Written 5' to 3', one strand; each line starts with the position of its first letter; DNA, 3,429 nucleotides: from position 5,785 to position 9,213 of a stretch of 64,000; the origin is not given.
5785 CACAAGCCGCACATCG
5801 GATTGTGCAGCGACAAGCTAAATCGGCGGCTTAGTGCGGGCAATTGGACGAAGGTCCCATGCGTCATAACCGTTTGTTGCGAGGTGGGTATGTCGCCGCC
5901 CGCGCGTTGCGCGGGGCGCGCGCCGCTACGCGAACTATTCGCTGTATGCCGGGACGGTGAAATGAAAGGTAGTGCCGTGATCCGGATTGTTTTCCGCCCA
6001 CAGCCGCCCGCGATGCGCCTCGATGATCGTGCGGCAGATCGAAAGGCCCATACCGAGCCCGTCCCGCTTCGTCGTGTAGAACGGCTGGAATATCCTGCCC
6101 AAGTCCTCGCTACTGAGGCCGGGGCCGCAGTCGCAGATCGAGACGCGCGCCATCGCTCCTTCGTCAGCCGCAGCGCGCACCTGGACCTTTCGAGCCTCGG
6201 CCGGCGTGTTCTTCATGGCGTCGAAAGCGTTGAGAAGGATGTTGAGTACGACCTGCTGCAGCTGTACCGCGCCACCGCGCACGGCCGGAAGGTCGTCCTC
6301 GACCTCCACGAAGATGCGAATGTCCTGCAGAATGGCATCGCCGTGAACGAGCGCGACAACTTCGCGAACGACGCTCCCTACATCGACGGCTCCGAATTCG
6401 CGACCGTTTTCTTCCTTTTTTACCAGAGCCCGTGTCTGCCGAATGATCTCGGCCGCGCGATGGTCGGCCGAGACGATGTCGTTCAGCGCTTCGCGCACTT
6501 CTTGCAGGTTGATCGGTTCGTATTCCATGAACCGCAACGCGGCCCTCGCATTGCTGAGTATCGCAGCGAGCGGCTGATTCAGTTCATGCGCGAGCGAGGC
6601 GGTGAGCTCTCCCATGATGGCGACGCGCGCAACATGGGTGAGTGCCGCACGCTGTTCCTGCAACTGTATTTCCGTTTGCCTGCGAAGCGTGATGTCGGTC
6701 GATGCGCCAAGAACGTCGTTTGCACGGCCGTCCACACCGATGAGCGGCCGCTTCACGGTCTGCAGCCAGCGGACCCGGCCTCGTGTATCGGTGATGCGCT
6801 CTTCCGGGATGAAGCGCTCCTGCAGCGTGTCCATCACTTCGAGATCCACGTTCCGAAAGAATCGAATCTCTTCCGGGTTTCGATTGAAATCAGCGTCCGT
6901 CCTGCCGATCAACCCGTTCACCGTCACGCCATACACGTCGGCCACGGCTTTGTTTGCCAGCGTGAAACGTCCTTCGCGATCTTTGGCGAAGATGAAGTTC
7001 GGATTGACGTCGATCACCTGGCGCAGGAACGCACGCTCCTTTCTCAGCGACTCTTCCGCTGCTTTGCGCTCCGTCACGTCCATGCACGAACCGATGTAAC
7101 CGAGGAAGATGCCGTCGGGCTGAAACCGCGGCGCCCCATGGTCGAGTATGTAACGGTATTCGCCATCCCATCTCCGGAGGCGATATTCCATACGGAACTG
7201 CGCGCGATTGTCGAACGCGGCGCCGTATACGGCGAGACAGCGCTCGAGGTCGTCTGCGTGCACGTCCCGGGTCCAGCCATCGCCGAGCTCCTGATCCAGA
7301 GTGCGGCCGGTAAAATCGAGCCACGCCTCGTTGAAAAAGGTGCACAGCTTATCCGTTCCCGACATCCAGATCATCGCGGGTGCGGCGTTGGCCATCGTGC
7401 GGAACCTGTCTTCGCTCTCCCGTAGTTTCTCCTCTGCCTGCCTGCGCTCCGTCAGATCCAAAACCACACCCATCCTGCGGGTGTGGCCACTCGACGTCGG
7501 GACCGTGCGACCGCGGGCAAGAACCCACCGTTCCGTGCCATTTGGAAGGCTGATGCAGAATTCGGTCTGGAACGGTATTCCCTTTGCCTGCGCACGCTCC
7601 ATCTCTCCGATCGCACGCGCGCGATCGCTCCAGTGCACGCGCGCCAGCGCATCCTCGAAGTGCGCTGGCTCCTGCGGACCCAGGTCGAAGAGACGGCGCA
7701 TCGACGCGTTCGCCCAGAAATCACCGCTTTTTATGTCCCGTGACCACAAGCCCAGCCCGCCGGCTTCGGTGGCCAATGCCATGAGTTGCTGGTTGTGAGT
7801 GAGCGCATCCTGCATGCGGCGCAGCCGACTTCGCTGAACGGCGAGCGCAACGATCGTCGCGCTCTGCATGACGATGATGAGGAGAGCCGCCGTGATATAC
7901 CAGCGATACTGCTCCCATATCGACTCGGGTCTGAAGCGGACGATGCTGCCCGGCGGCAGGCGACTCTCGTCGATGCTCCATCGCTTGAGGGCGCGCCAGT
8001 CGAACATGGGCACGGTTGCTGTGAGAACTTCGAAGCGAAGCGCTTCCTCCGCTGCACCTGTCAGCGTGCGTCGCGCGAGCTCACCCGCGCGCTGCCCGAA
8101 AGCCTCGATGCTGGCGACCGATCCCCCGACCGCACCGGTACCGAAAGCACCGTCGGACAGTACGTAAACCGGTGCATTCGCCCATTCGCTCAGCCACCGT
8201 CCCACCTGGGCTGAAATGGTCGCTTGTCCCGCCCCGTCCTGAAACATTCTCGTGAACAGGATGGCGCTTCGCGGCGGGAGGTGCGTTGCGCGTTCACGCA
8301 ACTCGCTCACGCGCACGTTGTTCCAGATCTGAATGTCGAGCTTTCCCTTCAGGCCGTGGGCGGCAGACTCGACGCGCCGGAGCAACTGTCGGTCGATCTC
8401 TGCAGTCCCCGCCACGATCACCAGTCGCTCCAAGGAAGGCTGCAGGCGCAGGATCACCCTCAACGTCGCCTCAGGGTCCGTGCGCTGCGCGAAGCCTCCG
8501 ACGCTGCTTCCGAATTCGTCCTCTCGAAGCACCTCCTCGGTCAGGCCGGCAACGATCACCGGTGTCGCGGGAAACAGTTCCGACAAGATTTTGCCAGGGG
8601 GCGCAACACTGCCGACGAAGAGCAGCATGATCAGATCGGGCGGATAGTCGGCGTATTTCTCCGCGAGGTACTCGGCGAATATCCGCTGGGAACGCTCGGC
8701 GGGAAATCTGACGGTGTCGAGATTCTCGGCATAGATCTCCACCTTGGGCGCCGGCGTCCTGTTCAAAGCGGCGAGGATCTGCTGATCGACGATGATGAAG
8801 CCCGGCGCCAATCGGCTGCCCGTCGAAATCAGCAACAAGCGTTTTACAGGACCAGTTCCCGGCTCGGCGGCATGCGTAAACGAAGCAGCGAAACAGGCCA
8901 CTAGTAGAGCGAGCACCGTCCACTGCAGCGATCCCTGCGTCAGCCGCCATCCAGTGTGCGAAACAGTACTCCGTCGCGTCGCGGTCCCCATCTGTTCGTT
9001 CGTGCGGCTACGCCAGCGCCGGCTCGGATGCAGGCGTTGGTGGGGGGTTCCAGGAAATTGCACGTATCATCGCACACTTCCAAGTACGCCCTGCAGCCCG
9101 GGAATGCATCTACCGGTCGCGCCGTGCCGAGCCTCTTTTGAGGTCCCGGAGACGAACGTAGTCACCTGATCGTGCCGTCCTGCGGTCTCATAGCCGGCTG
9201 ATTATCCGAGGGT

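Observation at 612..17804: Six copies of a short palindrome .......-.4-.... in the non-coding gaps of the first 18 kb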

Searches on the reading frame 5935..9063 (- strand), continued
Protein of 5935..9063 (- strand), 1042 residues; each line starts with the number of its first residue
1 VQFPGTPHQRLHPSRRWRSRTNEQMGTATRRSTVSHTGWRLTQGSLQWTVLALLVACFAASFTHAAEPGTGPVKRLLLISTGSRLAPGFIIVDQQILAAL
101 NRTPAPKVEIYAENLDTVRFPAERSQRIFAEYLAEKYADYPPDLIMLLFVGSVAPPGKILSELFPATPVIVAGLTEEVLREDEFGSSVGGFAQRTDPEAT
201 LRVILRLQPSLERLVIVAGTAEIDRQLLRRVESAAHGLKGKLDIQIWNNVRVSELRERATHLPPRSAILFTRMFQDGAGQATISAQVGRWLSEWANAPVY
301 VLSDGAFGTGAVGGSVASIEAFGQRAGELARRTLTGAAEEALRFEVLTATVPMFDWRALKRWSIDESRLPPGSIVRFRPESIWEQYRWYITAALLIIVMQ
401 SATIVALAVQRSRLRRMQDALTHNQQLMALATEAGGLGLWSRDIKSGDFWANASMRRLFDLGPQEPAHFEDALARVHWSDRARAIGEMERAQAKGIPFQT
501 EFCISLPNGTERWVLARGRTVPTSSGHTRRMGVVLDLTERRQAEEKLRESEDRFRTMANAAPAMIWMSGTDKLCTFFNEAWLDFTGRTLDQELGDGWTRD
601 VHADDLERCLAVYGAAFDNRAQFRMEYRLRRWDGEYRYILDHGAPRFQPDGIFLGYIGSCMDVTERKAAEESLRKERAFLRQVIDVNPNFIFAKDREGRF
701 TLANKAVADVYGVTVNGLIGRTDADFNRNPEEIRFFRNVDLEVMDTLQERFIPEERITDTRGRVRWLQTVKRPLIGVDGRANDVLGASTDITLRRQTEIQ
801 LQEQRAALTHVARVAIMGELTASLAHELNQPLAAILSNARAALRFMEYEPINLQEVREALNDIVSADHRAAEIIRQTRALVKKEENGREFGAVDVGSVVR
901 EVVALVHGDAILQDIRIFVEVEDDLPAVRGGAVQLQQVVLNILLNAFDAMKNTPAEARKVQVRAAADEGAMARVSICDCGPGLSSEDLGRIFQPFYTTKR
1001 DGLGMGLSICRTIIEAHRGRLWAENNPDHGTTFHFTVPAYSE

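Call 49: search_protein_families(library=ncbifam, proteins=[L002:7682-8374:+, window:5935-9063:-, L002:9105-10793:+], max_evalue=0.00001)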
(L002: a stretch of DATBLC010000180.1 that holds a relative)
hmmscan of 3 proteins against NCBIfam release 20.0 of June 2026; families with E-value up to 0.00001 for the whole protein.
L002:7682-8374:+ (230 aa): 88 families (the best 25 are shown)
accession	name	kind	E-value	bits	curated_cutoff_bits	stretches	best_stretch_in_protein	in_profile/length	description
NF006900.1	PRK09390.1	equivalog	3.5e-66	222.6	255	1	28-226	5-201/203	response regulator FixJ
NF040749.1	tetrathio_RR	equivalog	5.7e-53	179.5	290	1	30-221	2-187/191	tetrathionate respiration response regulator TtrR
NF047793.1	ResRegPgtA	equivalog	1.4e-32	113.1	650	1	29-147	7-123/414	two-component system response regulator PgtA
NF011896.0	PRK15369.1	equivalog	5e-25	88.3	242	1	29-227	5-209/211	two component system response regulator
TIGR01818.1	ntrC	equivalog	1.7e-23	83.2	558.6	1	30-177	1-148/463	nitrogen regulation protein NR(I)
NF008176.1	PRK10923.1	equivalog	2.3e-21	75.9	620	1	29-150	5-124/469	nitrogen regulation protein NR(I)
NF011695.0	PRK15115.1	equivalog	1.1e-20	73.8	763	1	29-195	8-170/445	two-component system response regulator GlrR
NF051870.1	NAssimRespRegNtrX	equivalog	1.8e-20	73.2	600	1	30-153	4-127/452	nitrogen assimilation response regulator NtrX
NF007935.0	PRK10651.1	equivalog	2.2e-20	72.8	250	1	28-217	7-205/216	two-component system response regulator NarL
NF047785.1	respo_reg_MadR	equivalog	9e-20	70.9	300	1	30-227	3-208/209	MadR family response regulator transcription factor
NF052445.1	RespRegMctR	equivalog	1.1e-19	70.7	300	1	29-224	3-201/205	two-component system response regulator MctR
NF045505.1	RR_RssB_Pseudo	equivalog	4.1e-18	65.6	700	1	25-173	3-145/394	two-component system response regulator RssB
NF033791.1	ActR_PrrA_rreg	equivalog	5.4e-18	65.6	250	1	29-149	3-121/173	ActR/PrrA/RegA family redox response regulator transcription factor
NF007708.0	PRK10403.1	equivalog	6e-18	65.1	343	1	26-214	5-200/215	nitrate/nitrite response regulator protein NarP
NF007018.1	PRK09483.1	equivalog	9.8e-18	64.6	280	1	29-227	3-208/217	UvrY/SirA/GacA family response regulator transcription factor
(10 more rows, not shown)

window:5935-9063:- (1042 aa): 73 families (the best 25 are shown)
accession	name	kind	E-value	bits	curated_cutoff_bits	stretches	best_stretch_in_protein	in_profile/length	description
NF041777.1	sens_FixL_Rhizob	equivalog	1.6e-82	277.7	850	2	602-1039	47-481/485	sensor protein FixL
NF052573.1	HisKinEspAMyxo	equivalog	1.4e-53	182.1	1400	1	600-1038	180-610/755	serine histidine kinase EspA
NF041880.1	EPS_EpsF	equivalog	1.3e-45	155.8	900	2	679-1038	145-492/492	response regulator EpsF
NF008468.0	PRK11360.1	equivalog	9.4e-45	153.1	646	1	672-1039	262-608/616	two-component system sensor histidine kinase AtoS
NF052574.1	HisKinEspCMyxo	equivalog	1.1e-40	139.6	1200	1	666-1039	276-637/785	serine histidine kinase EspC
TIGR00229.1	sensory_box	domain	7.5e-40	136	22.9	2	548-673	1-126/126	PAS domain S-box protein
NF053781.1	cdiGMPphdstlr2612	equivalog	5.6e-38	130.3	1600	2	595-826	632-864/1268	Tlr1612 family c-di-GMP phosphodiesterase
NF040750.1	tetrathio_HK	equivalog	1.7e-34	119.3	750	1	796-1028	317-543/555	tetrathionate respiration histidine kinase TtrS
NF010411.0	PRK13837.1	equivalog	2e-34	118.7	647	1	791-1039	424-675/828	two-component system VirA-like sensor kinase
NF007688.0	PRK10364.1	equivalog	6.1e-33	114.3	479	1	802-1039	225-451/460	two-component system sensor histidine kinase ZraS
NF006800.0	PRK09303.1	equivalog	4.3e-32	111.5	342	1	797-1041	133-379/383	histidine kinase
NF008302.0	PRK11091.1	equivalog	7.6e-32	110.4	838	1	671-1039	148-505/779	aerobic respiration two-component sensor histidine kinase ArcB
NF007298.0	PRK09776.1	equivalog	2.4e-30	105.2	1135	2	419-594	422-597/1111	diguanylate cyclase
NF047794.1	HisKinPtgB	equivalog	5e-29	101.1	1000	1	789-1021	414-637/656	two-component system sensor histidine kinase PgtB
NF010076.0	PRK13557.1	subfamily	3.2e-28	98.5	631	1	764-1041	117-396/540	histidine kinase famiy protein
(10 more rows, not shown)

L002:9105-10793:+ (562 aa): 0 families

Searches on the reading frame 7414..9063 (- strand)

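Call 41: search_protein_families(library=pfam, proteins=[window:7414-9063:-], max_evalue=0.1)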
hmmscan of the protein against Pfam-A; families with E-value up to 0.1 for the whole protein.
window:7414-9063:- (550 aa): 1 family
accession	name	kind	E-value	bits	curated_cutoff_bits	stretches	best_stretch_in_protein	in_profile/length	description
PF08447.18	PAS_3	-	1.6e-10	41.5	25.6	1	451-531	4-85/89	PAS fold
